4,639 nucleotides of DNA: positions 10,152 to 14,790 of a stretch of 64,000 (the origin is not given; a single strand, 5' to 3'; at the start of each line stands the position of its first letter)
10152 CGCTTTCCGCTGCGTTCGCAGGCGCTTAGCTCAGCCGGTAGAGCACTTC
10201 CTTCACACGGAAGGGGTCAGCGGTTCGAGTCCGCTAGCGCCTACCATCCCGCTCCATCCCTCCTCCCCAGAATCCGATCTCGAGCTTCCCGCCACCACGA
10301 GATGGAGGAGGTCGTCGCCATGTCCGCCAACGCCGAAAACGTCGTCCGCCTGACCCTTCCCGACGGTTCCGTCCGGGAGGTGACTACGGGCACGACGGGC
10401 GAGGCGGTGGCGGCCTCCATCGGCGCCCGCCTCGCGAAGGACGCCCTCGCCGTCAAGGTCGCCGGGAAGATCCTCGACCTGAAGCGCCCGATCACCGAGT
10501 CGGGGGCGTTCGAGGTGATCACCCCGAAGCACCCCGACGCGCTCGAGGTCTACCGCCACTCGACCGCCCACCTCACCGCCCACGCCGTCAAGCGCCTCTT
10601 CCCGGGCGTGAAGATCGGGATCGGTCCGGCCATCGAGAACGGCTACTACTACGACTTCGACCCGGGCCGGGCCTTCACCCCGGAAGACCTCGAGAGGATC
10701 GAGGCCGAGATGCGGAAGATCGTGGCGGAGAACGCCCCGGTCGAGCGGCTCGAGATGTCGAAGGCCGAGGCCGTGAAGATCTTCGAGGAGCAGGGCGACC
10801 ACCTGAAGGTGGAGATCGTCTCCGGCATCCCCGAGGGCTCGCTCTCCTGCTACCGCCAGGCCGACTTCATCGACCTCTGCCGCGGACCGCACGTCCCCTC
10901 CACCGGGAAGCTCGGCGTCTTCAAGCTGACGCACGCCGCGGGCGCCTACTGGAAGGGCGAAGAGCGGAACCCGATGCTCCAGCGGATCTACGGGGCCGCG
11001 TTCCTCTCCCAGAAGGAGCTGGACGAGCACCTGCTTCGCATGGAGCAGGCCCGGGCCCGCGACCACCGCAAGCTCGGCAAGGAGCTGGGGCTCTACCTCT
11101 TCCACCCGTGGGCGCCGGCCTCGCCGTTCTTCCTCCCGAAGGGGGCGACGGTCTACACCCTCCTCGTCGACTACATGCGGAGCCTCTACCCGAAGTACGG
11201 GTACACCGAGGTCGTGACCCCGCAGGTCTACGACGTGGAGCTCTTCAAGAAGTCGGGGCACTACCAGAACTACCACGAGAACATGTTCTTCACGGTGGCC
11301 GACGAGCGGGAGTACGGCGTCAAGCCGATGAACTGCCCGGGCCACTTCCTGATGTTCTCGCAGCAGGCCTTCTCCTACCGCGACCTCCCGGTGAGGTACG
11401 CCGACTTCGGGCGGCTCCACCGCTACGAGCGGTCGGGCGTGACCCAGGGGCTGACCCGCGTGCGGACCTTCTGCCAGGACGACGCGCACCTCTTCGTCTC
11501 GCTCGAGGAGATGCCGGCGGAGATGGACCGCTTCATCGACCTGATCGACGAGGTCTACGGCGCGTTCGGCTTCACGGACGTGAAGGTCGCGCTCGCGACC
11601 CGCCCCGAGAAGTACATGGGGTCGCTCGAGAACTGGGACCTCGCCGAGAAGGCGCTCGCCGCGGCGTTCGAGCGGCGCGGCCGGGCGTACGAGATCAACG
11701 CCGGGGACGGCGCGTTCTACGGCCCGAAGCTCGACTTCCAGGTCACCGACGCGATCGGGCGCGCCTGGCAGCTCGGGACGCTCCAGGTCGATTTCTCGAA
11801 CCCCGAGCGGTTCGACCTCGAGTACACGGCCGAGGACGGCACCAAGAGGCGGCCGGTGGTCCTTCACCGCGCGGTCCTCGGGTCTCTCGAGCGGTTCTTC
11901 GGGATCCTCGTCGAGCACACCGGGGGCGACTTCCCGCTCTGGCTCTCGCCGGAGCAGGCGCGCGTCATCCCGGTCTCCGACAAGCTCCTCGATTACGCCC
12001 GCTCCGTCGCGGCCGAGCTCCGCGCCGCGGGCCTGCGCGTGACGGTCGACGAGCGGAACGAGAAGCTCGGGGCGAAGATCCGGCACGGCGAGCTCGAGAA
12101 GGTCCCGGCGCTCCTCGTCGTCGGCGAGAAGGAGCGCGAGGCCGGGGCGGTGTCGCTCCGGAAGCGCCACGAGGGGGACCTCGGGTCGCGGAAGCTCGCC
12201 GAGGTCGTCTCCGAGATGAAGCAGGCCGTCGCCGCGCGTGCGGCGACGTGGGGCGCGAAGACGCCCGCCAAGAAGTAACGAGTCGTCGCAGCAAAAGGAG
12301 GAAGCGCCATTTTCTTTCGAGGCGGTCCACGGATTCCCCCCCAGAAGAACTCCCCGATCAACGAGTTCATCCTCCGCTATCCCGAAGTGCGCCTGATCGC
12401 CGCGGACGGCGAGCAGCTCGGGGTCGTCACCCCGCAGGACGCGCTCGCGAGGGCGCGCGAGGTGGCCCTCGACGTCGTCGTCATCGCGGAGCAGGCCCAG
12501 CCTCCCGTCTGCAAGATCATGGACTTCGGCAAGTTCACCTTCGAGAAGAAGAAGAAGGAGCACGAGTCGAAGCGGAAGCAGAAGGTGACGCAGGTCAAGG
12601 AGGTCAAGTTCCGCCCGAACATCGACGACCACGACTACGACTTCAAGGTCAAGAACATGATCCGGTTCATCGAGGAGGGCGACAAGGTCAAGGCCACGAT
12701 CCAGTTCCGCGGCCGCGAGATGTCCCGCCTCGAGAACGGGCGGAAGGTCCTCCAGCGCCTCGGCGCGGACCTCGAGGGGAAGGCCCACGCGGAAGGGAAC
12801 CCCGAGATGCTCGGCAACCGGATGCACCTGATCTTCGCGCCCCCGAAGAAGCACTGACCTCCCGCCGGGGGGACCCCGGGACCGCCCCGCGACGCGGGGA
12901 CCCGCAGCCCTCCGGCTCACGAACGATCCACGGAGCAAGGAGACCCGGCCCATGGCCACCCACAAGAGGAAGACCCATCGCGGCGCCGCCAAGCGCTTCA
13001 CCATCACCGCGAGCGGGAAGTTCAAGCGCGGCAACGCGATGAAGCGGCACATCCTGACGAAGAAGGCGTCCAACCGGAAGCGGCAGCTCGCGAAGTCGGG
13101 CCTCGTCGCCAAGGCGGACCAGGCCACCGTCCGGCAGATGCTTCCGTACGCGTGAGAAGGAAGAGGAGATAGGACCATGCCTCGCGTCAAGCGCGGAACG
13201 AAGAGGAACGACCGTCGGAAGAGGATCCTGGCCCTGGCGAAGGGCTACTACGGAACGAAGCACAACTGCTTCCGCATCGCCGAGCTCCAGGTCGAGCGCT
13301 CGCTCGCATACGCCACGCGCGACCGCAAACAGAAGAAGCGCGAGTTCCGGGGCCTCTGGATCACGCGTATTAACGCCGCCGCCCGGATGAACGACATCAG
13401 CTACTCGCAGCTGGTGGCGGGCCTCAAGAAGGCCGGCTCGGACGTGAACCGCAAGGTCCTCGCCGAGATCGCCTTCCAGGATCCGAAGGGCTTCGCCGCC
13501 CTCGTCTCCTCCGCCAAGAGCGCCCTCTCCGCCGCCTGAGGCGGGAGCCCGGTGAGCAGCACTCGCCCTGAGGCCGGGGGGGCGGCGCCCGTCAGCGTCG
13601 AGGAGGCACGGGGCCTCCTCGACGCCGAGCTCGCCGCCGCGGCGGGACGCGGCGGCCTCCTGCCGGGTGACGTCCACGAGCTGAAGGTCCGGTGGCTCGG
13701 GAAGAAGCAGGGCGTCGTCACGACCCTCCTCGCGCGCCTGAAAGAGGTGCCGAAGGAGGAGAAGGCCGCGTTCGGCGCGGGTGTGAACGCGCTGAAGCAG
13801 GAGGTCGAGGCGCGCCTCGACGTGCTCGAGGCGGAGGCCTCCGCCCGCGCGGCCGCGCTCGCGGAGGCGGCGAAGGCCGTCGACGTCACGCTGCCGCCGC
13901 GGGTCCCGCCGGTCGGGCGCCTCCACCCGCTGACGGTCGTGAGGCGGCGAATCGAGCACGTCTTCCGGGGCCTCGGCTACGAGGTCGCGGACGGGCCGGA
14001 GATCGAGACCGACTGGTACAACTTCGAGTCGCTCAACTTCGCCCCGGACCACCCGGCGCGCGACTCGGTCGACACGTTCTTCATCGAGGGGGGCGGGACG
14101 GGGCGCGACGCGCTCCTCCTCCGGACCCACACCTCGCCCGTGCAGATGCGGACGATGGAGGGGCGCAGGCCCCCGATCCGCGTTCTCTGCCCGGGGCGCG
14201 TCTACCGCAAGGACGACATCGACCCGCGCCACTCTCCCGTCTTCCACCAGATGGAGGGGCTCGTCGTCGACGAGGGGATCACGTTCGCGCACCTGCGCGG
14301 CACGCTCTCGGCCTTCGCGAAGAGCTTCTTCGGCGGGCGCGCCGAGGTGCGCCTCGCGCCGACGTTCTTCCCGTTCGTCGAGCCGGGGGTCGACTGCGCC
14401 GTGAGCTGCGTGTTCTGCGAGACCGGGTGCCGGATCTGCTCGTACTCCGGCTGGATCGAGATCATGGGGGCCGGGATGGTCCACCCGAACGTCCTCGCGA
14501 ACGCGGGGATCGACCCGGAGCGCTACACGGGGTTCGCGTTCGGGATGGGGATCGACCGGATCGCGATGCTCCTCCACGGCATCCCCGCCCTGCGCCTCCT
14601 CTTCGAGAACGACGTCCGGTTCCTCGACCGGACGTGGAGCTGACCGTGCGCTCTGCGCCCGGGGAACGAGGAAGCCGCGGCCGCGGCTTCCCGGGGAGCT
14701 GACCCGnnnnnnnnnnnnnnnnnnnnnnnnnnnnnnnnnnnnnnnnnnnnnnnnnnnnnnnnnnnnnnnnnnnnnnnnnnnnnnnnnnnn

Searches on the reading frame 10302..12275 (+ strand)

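Call 65: search_protein_families(library=pfam, proteins=[window:10302-12275:+], max_evalue=0.00001)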
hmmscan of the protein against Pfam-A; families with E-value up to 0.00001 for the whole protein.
window:10302-12275:+ (658 aa): 4 families
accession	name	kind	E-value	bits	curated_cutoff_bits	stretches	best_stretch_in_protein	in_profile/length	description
PF00587.30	tRNA-synt_2b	-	3.1e-43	148.4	29.3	1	330-539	1-178/179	tRNA synthetase class II core domain (G, H, P, S and T)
PF03129.25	HGTP_anticodon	-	1.9e-23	82.8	21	1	552-641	1-93/94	Anticodon binding domain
PF07973.19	tRNA_SAD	-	2.7e-16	59.7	24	1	182-230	2-44/44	Threonyl and Alanyl tRNA synthetase second additional domain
PF02824.27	TGS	-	1.7e-08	34.8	22.2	1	15-67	1-53/60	TGS domain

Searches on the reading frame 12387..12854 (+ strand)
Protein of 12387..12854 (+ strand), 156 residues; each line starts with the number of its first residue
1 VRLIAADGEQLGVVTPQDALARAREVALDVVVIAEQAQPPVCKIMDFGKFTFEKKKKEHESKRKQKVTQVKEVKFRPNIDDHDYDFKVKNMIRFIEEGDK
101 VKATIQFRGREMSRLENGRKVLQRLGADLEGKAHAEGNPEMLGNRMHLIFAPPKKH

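Call 65: search_protein_families(library=pfam, proteins=[window:12387-12854:+], max_evalue=0.00001)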
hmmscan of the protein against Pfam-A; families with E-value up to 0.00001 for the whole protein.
window:12387-12854:+ (156 aa): 2 families
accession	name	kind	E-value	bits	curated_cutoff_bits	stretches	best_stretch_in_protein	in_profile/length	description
PF00707.27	IF3_C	-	3.2e-31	107.5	34.8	1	68-152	1-85/86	Translation initiation factor IF-3, C-terminal domain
PF05198.21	IF3_N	-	1.1e-23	83.6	26.9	1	2-60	11-69/70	Translation initiation factor IF-3, N-terminal domain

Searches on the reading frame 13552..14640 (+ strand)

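Call 65: search_protein_families(library=pfam, proteins=[window:13552-14640:+], max_evalue=0.00001)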
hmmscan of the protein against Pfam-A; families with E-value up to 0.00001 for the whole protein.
window:13552-14640:+ (363 aa): 2 families
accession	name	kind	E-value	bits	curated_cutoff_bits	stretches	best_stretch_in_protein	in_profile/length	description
PF01409.25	tRNA-synt_2d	-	9.1e-95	317.2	19.8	1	110-359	2-244/246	tRNA synthetases class II core domain (F)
PF02912.23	Phe_tRNA-synt_N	-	4.9e-13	49.3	22.3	1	40-100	5-64/69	Aminoacyl tRNA synthetase class II, N-terminal domain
